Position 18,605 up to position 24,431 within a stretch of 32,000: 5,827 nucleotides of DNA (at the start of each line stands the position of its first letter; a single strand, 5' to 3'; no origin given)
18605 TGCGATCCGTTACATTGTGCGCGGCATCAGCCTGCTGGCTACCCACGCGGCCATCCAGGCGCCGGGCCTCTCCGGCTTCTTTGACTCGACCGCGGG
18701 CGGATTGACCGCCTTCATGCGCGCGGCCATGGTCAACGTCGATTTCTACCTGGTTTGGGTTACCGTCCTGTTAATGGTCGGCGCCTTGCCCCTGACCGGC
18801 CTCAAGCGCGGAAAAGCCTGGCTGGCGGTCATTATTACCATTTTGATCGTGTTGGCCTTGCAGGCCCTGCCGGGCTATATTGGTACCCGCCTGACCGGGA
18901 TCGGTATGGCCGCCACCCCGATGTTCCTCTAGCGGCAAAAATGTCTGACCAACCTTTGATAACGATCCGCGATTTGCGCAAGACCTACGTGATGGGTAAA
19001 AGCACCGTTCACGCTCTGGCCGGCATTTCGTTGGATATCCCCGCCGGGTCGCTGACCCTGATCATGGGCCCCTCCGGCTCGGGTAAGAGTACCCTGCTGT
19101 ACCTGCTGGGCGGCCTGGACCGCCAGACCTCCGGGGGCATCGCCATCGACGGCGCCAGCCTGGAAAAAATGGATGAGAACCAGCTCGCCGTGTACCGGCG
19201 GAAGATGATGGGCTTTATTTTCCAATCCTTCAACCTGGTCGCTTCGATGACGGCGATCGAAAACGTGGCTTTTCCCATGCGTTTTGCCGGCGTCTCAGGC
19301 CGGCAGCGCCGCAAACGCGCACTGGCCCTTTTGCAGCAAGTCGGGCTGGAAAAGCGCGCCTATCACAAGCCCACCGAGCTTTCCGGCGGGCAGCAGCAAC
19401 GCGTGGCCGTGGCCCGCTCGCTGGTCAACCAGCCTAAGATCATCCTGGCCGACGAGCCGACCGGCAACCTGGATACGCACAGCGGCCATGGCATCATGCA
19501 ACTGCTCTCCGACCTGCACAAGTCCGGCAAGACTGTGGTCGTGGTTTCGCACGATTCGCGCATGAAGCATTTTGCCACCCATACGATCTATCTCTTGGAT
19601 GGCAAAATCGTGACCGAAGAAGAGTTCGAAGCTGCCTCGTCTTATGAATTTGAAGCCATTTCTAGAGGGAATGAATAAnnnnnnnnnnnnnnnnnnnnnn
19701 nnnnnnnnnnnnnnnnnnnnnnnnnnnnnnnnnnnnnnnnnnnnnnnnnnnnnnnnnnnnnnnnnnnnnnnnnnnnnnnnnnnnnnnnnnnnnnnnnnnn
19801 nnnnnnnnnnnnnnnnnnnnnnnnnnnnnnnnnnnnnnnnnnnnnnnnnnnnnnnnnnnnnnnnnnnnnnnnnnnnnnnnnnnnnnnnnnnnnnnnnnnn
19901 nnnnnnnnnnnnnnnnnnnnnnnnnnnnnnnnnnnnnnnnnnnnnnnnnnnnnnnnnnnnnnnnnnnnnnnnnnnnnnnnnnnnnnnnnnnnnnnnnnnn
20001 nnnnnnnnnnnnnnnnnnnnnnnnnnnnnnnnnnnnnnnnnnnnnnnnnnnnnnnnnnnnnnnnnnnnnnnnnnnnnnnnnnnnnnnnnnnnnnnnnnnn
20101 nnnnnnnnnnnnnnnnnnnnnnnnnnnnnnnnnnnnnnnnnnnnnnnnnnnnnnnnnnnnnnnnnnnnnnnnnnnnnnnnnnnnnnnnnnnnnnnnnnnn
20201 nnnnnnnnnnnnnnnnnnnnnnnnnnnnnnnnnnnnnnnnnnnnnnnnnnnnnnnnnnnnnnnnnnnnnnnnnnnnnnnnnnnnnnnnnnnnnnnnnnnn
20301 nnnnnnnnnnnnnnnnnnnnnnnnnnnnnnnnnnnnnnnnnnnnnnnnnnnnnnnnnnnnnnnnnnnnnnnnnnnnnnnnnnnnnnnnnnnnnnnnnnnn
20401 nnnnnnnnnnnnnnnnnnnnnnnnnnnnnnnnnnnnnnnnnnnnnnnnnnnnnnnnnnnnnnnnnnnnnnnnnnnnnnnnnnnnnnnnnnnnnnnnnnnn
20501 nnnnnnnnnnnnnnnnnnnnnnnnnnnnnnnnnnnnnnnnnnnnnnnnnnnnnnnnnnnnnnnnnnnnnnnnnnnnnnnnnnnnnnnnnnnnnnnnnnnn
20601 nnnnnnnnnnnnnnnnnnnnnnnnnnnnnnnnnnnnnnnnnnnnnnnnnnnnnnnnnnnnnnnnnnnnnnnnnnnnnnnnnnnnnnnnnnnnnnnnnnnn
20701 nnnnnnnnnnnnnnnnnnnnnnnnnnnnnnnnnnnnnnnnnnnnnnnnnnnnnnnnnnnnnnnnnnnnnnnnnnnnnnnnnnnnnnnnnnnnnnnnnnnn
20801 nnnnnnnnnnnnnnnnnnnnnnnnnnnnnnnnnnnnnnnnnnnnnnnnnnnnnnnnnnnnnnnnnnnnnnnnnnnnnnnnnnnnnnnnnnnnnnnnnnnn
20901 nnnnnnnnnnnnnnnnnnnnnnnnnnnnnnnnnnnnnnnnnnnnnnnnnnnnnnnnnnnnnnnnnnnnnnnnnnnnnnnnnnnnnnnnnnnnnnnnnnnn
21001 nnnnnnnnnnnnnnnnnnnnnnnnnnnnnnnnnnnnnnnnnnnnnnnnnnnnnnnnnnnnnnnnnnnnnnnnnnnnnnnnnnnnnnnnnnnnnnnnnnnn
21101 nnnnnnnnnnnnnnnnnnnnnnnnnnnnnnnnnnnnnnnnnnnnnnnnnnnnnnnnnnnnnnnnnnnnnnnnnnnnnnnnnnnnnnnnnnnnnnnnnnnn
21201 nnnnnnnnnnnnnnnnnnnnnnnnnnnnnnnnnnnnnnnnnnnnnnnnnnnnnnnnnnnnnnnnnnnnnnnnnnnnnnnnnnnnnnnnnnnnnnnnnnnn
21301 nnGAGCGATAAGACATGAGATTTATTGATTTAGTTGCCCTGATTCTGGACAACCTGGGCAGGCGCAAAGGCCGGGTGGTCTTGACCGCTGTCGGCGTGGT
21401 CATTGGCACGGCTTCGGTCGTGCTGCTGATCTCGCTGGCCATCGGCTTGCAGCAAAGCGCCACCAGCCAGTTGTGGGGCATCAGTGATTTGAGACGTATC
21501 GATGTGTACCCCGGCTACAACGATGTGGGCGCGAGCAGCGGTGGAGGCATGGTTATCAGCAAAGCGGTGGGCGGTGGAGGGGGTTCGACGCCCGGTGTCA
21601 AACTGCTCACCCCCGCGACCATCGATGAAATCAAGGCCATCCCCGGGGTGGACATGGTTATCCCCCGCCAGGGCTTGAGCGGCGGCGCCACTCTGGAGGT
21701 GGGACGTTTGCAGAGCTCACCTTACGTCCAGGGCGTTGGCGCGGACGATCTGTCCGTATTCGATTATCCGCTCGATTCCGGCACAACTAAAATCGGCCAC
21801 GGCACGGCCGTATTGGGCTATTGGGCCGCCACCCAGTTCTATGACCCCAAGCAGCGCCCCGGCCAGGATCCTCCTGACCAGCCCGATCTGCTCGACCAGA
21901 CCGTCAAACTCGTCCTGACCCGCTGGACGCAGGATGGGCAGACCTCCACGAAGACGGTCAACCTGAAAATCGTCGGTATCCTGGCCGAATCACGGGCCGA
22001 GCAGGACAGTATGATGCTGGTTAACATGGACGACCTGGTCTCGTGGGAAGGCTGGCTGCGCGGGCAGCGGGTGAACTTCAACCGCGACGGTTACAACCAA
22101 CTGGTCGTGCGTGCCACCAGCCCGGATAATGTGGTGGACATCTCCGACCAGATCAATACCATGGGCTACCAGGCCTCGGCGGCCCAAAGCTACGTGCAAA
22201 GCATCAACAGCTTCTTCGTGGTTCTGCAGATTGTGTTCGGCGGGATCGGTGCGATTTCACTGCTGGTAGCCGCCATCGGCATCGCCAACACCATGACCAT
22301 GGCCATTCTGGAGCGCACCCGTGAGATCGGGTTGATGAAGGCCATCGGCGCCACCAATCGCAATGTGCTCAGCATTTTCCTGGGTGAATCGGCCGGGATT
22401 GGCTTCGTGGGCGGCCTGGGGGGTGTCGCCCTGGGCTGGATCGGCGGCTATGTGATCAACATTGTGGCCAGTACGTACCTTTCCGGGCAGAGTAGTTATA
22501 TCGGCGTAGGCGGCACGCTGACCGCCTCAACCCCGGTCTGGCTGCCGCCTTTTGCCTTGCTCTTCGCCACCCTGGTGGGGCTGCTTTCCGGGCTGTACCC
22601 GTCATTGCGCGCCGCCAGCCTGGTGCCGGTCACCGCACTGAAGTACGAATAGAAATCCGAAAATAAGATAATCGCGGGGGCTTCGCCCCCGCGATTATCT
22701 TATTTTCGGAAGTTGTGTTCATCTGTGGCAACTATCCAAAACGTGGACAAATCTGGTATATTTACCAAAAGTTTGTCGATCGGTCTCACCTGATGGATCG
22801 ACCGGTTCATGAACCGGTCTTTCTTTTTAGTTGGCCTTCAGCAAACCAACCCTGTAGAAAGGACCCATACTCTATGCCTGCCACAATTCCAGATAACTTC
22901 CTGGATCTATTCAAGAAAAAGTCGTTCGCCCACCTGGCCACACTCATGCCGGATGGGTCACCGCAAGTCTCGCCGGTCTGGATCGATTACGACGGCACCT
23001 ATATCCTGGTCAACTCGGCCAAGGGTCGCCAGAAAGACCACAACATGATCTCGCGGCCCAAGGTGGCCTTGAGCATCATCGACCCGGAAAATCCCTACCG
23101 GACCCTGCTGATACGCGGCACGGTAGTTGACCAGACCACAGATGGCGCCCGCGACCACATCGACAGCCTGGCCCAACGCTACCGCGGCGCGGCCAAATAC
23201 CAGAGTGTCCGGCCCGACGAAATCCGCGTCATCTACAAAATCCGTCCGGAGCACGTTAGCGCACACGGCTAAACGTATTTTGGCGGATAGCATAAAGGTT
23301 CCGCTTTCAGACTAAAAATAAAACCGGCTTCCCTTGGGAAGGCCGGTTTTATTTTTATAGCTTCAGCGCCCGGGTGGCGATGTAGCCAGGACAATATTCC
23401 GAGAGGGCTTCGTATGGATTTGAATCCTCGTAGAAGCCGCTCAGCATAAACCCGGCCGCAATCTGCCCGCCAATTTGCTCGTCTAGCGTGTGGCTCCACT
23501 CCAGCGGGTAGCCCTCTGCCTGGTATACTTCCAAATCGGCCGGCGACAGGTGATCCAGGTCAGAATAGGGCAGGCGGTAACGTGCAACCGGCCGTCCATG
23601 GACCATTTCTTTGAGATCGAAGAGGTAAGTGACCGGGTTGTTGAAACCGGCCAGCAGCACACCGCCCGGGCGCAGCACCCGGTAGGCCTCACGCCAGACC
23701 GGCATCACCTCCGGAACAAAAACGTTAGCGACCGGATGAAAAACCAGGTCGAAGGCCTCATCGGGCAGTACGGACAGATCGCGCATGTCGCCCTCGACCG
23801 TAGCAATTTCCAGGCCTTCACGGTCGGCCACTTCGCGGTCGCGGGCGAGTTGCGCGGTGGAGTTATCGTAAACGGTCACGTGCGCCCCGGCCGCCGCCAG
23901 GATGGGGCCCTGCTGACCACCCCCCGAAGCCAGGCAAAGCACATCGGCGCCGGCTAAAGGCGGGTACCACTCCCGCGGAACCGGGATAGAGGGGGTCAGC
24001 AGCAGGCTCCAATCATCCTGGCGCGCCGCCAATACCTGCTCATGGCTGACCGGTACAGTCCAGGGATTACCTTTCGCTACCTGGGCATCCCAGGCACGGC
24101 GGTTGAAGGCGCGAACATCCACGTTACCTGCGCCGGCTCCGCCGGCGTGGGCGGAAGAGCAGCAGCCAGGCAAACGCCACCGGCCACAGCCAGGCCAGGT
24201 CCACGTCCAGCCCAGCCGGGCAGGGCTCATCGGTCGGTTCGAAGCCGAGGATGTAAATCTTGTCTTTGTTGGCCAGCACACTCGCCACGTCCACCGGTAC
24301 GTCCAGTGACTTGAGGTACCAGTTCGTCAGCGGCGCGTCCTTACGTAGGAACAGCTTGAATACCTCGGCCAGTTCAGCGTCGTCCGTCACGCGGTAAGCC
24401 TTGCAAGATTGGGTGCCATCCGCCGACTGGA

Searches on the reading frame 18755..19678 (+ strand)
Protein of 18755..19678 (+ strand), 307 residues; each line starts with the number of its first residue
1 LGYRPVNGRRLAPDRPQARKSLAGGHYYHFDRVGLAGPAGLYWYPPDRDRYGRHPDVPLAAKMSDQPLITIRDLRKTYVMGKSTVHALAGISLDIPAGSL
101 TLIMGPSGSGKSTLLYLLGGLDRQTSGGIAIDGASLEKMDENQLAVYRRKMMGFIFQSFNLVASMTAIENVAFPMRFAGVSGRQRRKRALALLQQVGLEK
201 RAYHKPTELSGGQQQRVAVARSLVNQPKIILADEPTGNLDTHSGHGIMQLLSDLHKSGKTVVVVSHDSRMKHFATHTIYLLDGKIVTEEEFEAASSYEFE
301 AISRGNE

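Call 10: search_protein_families(library=pfam, proteins=[window:18755-19678:+], max_evalue=0.001)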
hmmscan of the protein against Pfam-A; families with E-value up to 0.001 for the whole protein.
window:18755-19678:+ (307 aa): 4 families
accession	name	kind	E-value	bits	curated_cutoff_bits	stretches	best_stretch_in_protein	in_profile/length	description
PF00005.33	ABC_tran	-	4.1e-33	115.3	25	1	89-236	2-136/137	ABC transporter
PF02463.25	SMC_N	-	3.2e-05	23.9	40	1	99-277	25-208/220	RecF/RecN/SMC N terminal domain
PF13304.12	AAA_21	-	8.7e-05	23.2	27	0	100-121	1-22/304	AAA domain, putative AbiEii toxin, Type IV TA system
PF13555.12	AAA_29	-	0.0001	22.4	27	1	94-115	18-39/61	P-loop containing region of AAA domain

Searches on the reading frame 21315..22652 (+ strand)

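Call 10: search_protein_families(library=pfam, proteins=[window:21315-22652:+], max_evalue=0.001)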
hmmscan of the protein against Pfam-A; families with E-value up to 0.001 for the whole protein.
window:21315-22652:+ (445 aa): 2 families
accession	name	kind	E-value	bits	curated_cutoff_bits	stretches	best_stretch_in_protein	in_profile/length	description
PF02687.27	FtsX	-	1.9e-20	73.5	25.5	1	311-436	3-118/120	FtsX-like permease C-terminal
PF12704.14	MacB_PCD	-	3e-17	64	27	1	22-281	2-205/207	MacB-like periplasmic core domain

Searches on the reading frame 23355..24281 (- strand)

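Call 10: search_protein_families(library=pfam, proteins=[window:23355-24281:-], max_evalue=0.001)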
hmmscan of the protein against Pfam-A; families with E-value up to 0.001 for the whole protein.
window:23355-24281:- (308 aa): 4 families
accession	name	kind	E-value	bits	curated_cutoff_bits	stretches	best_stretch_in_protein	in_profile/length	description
PF08241.18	Methyltransf_11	-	1.6e-16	61.1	21.2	1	115-210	1-94/95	Methyltransferase domain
PF13649.12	Methyltransf_25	-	2.9e-14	54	27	1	114-207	1-97/97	Methyltransferase domain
PF13847.12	Methyltransf_31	-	2.2e-07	31.1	27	1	113-211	6-109/145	Methyltransferase domain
PF08242.18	Methyltransf_12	-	2.6e-07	31.7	30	1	118-209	4-98/98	Methyltransferase domain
